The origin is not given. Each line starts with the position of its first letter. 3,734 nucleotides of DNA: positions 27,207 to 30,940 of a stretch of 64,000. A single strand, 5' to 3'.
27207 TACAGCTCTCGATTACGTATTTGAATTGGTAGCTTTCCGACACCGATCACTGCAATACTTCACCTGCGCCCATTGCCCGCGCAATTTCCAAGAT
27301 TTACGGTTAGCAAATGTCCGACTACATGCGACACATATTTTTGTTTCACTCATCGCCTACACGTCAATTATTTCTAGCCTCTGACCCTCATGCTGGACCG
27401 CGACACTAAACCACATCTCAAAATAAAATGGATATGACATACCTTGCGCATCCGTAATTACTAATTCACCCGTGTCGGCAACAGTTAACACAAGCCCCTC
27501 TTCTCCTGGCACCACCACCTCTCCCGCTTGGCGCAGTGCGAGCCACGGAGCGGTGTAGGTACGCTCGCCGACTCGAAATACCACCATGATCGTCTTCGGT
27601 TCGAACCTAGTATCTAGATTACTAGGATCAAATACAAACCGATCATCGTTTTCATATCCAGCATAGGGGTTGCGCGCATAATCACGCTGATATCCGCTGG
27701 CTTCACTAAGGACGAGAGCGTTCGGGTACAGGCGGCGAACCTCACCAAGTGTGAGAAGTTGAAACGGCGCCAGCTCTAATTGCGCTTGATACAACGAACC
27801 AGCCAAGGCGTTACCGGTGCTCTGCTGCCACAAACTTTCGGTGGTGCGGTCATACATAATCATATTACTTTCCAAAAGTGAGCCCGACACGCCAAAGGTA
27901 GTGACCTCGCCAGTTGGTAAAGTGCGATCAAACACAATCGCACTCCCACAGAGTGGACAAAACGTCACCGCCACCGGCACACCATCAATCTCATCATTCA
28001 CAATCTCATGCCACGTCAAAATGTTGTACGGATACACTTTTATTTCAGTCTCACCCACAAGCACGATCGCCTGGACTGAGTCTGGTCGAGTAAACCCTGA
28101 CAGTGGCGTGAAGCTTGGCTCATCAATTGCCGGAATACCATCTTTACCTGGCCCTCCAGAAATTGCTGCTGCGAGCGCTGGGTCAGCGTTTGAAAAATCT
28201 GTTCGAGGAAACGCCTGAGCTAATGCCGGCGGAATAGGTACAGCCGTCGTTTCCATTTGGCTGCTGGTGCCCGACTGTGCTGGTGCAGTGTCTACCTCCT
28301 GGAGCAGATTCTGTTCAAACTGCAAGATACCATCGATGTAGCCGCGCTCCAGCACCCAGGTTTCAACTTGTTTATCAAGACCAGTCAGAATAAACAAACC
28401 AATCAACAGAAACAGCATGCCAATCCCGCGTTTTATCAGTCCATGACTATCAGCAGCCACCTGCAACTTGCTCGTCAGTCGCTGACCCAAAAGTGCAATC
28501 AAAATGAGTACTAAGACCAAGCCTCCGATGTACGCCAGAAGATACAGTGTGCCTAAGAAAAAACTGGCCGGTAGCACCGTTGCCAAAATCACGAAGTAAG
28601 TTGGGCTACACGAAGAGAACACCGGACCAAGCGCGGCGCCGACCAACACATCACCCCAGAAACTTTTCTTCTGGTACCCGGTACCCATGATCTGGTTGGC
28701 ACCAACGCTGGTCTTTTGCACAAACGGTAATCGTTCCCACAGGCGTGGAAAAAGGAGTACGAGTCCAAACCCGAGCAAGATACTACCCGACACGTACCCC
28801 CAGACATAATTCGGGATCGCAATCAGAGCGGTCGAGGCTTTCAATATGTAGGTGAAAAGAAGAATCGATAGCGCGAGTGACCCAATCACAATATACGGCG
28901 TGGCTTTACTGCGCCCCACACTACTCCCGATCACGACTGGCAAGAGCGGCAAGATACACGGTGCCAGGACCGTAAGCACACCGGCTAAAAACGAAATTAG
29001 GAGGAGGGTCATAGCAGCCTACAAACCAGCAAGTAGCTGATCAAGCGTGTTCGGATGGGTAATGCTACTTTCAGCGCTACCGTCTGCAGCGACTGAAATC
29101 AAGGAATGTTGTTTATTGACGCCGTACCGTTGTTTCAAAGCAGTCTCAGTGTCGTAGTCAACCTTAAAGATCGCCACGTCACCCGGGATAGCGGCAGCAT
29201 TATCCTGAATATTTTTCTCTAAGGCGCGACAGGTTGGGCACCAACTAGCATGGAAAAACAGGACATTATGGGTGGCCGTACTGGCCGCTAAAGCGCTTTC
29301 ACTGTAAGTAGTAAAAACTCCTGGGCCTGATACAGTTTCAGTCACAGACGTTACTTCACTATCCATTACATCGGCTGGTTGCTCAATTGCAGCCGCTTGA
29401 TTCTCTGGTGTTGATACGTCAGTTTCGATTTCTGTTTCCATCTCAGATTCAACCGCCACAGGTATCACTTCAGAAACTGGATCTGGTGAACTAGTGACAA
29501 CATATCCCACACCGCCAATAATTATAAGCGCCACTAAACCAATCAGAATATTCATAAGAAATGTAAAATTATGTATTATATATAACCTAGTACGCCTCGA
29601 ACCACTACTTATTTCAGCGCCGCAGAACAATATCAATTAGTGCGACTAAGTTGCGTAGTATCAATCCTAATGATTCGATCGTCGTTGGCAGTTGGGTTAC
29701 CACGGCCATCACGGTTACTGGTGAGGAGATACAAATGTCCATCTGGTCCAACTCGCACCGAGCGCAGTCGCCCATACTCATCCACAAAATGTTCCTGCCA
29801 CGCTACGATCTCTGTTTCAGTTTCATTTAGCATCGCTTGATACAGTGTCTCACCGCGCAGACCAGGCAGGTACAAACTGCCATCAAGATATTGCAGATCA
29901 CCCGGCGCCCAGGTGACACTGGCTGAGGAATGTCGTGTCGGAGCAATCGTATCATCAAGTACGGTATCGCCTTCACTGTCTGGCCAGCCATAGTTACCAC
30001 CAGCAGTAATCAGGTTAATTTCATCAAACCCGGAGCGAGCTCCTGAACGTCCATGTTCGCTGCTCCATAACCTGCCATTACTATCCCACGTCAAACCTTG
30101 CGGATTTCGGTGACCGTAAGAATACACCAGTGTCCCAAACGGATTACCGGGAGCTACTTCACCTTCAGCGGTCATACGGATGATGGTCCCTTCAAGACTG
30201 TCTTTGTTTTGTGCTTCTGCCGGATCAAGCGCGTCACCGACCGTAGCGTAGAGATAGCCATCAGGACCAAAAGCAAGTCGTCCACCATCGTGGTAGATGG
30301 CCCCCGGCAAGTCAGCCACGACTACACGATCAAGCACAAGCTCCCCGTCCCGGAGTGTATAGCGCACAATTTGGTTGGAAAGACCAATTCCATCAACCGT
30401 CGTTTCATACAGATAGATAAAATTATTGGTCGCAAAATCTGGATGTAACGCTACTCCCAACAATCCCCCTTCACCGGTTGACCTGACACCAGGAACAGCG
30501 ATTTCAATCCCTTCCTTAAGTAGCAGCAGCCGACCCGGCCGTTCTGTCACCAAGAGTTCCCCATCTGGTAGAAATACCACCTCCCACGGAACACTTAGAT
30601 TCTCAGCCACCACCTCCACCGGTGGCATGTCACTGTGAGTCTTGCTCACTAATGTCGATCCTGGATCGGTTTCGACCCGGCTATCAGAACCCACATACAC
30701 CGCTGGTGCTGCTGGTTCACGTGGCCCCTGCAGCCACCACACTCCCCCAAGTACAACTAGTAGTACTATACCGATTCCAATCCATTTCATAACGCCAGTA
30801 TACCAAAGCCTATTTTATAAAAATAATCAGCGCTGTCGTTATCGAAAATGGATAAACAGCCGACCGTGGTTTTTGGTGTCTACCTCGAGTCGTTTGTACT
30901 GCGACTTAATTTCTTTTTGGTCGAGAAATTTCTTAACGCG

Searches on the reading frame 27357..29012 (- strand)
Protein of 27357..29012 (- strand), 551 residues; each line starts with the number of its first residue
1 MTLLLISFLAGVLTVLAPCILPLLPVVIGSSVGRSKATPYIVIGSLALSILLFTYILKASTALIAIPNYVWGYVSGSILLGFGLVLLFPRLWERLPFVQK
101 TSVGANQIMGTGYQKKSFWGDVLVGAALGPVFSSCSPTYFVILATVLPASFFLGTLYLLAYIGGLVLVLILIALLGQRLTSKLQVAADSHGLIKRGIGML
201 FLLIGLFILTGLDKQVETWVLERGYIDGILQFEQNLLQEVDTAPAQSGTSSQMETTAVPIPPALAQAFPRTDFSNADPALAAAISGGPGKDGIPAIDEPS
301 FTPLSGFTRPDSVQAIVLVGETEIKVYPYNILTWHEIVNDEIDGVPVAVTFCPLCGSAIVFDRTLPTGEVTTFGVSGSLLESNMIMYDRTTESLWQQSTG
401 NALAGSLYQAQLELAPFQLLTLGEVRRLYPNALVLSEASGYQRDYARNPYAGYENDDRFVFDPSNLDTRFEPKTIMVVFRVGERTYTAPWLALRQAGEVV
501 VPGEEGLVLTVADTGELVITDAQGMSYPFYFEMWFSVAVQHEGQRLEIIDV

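Call 27: search_protein_families(library=pfam, proteins=[window:27357-29012:-], max_evalue=0.001)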
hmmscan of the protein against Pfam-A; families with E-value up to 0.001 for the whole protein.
window:27357-29012:- (551 aa): 1 family
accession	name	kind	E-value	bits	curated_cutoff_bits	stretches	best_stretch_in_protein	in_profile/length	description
PF11376.13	DUF3179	-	1.3e-72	245.1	27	1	290-519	1-232/292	Protein of unknown function (DUF3179)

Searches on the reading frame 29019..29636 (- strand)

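Call 75: search_protein_families(library=pfam, proteins=[window:29019-29636:-], max_evalue=0.001)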
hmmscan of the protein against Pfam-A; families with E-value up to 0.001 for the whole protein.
window:29019-29636:- (205 aa): 4 families
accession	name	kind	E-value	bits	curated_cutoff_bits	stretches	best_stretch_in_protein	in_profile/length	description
PF00085.26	Thioredoxin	-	5.5e-10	39.6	23.5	1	120-203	17-99/103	Thioredoxin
PF13899.12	Thioredoxin_7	-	0.00038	21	27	1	125-163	21-62/83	Thioredoxin-like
PF13098.12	Thioredoxin_2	-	0.00059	20.6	27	0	118-166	2-55/104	Thioredoxin-like domain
PF00578.27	AhpC-TSA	-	0.00068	20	26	1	122-169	26-75/124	AhpC/TSA family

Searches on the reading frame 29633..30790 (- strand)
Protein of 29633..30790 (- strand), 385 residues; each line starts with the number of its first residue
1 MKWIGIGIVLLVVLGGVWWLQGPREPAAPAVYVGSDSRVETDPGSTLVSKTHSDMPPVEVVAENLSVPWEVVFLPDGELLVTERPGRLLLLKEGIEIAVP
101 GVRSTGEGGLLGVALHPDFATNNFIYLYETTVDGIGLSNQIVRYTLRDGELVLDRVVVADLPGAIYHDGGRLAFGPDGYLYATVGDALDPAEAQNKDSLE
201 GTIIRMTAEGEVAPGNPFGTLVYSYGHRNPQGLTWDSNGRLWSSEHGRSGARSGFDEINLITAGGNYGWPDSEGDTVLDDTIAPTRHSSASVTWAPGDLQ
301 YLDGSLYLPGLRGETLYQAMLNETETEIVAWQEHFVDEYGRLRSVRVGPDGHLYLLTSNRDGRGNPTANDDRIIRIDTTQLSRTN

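Call 27: search_protein_families(library=pfam, proteins=[window:29633-30790:-], max_evalue=0.001)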
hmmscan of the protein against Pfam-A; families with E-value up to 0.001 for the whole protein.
window:29633-30790:- (385 aa): 1 family
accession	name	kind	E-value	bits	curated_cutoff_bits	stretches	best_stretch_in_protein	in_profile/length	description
PF07995.17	GSDH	-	1e-74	252.3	25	1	65-363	1-329/332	Glucose / Sorbosone dehydrogenase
